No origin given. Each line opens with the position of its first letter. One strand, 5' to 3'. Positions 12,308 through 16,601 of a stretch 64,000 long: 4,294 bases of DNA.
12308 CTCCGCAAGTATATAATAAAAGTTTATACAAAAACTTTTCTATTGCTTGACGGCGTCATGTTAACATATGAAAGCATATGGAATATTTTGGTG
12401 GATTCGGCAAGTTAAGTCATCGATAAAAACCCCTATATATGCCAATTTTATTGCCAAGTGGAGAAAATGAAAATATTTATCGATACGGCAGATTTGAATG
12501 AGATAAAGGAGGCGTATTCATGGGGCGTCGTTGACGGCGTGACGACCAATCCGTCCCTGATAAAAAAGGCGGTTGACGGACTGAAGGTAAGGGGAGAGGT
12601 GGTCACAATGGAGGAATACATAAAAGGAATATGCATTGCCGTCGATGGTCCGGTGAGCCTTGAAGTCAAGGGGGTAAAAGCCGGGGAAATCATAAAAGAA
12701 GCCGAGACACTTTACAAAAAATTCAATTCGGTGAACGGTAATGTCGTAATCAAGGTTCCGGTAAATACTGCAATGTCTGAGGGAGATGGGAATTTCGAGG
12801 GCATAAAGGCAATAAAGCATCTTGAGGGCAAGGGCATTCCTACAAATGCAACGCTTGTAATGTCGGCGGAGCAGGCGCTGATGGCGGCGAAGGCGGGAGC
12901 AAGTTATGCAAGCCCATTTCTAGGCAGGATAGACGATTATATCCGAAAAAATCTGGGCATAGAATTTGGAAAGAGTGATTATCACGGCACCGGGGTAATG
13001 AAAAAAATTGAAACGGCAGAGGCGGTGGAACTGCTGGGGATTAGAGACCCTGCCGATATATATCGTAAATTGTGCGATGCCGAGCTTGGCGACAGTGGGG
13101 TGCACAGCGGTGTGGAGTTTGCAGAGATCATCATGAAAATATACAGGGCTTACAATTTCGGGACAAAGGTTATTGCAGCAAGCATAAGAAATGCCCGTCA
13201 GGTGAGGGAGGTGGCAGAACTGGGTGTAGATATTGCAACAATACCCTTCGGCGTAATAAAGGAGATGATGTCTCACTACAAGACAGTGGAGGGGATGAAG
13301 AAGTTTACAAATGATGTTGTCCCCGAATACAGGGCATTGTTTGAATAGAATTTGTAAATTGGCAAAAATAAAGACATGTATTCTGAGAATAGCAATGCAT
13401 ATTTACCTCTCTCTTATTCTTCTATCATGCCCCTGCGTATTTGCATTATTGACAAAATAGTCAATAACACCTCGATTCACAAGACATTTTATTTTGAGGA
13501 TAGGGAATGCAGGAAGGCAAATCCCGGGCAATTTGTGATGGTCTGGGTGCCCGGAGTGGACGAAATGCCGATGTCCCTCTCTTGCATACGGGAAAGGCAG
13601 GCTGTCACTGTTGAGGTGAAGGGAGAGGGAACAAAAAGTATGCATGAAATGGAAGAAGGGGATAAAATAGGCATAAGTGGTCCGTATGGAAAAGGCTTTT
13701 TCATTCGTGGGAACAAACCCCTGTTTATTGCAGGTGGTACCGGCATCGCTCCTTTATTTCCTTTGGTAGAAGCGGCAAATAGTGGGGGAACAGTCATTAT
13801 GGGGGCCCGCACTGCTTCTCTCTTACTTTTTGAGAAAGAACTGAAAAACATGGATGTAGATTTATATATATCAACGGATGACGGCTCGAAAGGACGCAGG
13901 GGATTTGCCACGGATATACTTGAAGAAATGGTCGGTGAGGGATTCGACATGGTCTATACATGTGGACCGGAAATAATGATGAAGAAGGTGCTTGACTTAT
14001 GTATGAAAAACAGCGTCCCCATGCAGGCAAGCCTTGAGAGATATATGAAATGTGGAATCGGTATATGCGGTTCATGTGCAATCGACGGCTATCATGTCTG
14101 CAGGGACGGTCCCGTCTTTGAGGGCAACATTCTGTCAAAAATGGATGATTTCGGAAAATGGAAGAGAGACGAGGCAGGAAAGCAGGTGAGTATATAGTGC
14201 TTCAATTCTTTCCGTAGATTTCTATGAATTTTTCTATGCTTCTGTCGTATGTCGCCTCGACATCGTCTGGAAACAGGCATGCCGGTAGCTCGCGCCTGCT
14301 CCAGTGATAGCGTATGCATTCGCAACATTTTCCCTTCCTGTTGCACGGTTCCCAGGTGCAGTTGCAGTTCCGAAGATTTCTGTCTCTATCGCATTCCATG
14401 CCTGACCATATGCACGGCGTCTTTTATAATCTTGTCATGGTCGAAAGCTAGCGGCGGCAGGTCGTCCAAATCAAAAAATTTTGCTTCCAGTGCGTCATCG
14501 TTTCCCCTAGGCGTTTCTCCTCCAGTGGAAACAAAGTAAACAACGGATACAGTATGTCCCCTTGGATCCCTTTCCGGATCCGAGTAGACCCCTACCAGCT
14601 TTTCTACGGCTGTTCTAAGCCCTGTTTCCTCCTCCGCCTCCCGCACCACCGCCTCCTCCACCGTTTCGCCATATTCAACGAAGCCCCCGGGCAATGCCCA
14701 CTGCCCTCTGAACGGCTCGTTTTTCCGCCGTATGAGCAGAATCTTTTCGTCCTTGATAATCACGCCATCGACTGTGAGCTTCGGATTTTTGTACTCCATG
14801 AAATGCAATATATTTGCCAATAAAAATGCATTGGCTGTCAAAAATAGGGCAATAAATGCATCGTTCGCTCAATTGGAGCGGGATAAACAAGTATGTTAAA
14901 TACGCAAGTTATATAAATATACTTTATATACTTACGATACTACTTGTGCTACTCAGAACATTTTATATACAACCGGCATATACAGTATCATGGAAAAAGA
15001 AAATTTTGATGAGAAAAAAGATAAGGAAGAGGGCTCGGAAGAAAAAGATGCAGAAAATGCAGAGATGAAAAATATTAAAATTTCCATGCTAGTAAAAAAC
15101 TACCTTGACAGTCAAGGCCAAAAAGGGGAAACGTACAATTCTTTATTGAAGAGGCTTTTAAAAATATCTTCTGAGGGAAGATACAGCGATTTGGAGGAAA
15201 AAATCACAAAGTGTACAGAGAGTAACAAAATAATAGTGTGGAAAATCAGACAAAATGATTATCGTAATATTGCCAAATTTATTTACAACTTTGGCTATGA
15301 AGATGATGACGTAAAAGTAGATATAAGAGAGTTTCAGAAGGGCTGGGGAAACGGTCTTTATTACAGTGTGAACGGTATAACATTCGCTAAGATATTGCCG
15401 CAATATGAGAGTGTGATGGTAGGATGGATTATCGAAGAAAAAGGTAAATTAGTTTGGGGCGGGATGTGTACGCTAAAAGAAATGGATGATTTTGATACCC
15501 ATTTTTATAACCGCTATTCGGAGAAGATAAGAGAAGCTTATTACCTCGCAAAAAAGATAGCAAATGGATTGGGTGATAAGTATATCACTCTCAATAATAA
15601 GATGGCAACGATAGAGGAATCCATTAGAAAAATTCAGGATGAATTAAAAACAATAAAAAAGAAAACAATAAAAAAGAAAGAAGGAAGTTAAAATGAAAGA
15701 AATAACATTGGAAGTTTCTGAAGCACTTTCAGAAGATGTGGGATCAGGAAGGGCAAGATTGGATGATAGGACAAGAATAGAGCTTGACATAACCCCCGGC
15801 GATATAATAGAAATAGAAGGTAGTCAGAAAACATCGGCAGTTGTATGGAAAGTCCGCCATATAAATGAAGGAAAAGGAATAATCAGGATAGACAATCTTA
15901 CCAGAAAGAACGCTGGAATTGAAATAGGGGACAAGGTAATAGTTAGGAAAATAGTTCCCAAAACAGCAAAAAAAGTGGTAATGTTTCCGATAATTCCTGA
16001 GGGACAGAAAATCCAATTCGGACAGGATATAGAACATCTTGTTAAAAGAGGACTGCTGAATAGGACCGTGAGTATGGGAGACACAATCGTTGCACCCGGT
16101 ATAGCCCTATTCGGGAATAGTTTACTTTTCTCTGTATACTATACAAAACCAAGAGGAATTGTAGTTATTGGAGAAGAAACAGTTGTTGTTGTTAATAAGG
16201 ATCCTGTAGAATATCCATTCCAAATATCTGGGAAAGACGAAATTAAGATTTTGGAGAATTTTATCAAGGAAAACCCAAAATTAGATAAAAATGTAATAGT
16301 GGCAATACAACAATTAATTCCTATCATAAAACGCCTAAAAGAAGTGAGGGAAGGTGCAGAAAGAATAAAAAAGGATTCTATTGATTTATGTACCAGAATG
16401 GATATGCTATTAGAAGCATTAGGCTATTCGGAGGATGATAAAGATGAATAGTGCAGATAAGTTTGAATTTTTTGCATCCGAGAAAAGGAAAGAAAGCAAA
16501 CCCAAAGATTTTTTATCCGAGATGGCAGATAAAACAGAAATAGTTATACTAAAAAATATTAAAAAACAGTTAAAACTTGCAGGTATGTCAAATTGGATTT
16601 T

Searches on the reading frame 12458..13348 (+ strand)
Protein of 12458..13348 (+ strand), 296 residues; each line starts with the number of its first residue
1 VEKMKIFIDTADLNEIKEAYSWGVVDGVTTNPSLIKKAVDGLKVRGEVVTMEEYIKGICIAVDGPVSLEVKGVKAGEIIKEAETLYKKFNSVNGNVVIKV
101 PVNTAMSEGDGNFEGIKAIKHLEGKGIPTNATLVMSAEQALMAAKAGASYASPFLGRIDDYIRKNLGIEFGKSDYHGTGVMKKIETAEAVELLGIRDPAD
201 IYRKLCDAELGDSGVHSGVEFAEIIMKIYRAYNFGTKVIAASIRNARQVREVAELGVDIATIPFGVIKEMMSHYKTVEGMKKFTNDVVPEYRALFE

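Call 98: search_protein_families(library=pfam, proteins=[window:12458-13348:+], max_evalue=0.0001)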
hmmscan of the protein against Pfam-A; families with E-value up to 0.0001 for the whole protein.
window:12458-13348:+ (296 aa): 1 family
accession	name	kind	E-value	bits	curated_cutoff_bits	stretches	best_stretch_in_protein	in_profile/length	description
PF00923.25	TAL_FSA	-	1.4e-54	185.8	27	2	6-184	1-189/285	Transaldolase/Fructose-6-phosphate aldolase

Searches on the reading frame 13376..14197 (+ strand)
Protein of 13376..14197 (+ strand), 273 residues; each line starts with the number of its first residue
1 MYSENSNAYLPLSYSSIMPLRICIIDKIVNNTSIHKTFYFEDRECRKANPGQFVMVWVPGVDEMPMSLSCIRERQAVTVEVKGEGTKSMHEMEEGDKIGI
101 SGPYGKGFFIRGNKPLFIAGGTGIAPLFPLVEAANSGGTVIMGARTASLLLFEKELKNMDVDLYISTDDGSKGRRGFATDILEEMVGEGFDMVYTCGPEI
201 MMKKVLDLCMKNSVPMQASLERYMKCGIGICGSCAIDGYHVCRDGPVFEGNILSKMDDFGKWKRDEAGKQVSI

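Call 98: search_protein_families(library=pfam, proteins=[window:13376-14197:+], max_evalue=0.0001)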
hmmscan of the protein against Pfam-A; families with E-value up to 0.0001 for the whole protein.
window:13376-14197:+ (273 aa): 2 families
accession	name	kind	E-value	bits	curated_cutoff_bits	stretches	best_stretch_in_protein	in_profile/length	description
PF10418.14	DHODB_Fe-S_bind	-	2.4e-12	46.8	23.9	1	221-252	1-39/41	Iron-sulfur cluster binding domain of dihydroorotate dehydrogenase B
PF00175.26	NAD_binding_1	-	8.3e-09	36.5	22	1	117-205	1-107/109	Oxidoreductase NAD-binding domain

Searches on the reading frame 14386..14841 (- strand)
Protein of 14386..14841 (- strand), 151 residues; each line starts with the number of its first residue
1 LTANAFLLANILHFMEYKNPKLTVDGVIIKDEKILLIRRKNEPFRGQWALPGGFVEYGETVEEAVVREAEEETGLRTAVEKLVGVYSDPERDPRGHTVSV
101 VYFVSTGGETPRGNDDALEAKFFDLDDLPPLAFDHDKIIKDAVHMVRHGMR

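Call 98: search_protein_families(library=pfam, proteins=[window:14386-14841:-], max_evalue=0.0001)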
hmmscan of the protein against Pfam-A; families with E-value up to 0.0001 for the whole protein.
window:14386-14841:- (151 aa): 3 families
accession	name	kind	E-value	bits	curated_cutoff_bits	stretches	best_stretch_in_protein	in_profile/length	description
PF00293.34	NUDIX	-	4.3e-29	101.7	21.1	1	24-141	6-133/134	NUDIX domain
PF16262.11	DUF4916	-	9.3e-06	25.8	27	0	90-128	107-144/170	Domain of unknown function (DUF4916)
PF14815.12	NUDIX_4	-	3.3e-05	24.1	35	1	27-81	4-58/113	NUDIX domain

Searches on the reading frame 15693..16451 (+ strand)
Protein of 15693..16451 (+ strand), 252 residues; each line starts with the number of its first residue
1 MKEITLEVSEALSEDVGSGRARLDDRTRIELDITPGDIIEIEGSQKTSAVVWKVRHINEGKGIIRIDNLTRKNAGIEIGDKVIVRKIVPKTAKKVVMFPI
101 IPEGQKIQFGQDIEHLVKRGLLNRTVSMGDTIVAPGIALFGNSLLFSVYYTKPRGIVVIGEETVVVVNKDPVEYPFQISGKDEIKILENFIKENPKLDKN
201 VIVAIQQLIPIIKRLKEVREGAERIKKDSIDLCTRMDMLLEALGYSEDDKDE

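Call 64: search_protein_families(library=pfam, proteins=[window:15693-16451:+], max_evalue=0.001)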
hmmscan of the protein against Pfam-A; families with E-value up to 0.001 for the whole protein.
window:15693-16451:+ (252 aa): 2 families
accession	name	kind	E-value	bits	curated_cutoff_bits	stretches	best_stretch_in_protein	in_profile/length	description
PF02359.24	CDC48_N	-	5e-25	87.9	35.1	1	5-87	1-83/85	Cell division protein 48 (CDC48), N-terminal domain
PF02933.23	CDC48_2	-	9.8e-11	41.6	22.4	1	108-173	1-63/64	Cell division protein 48 (CDC48), domain 2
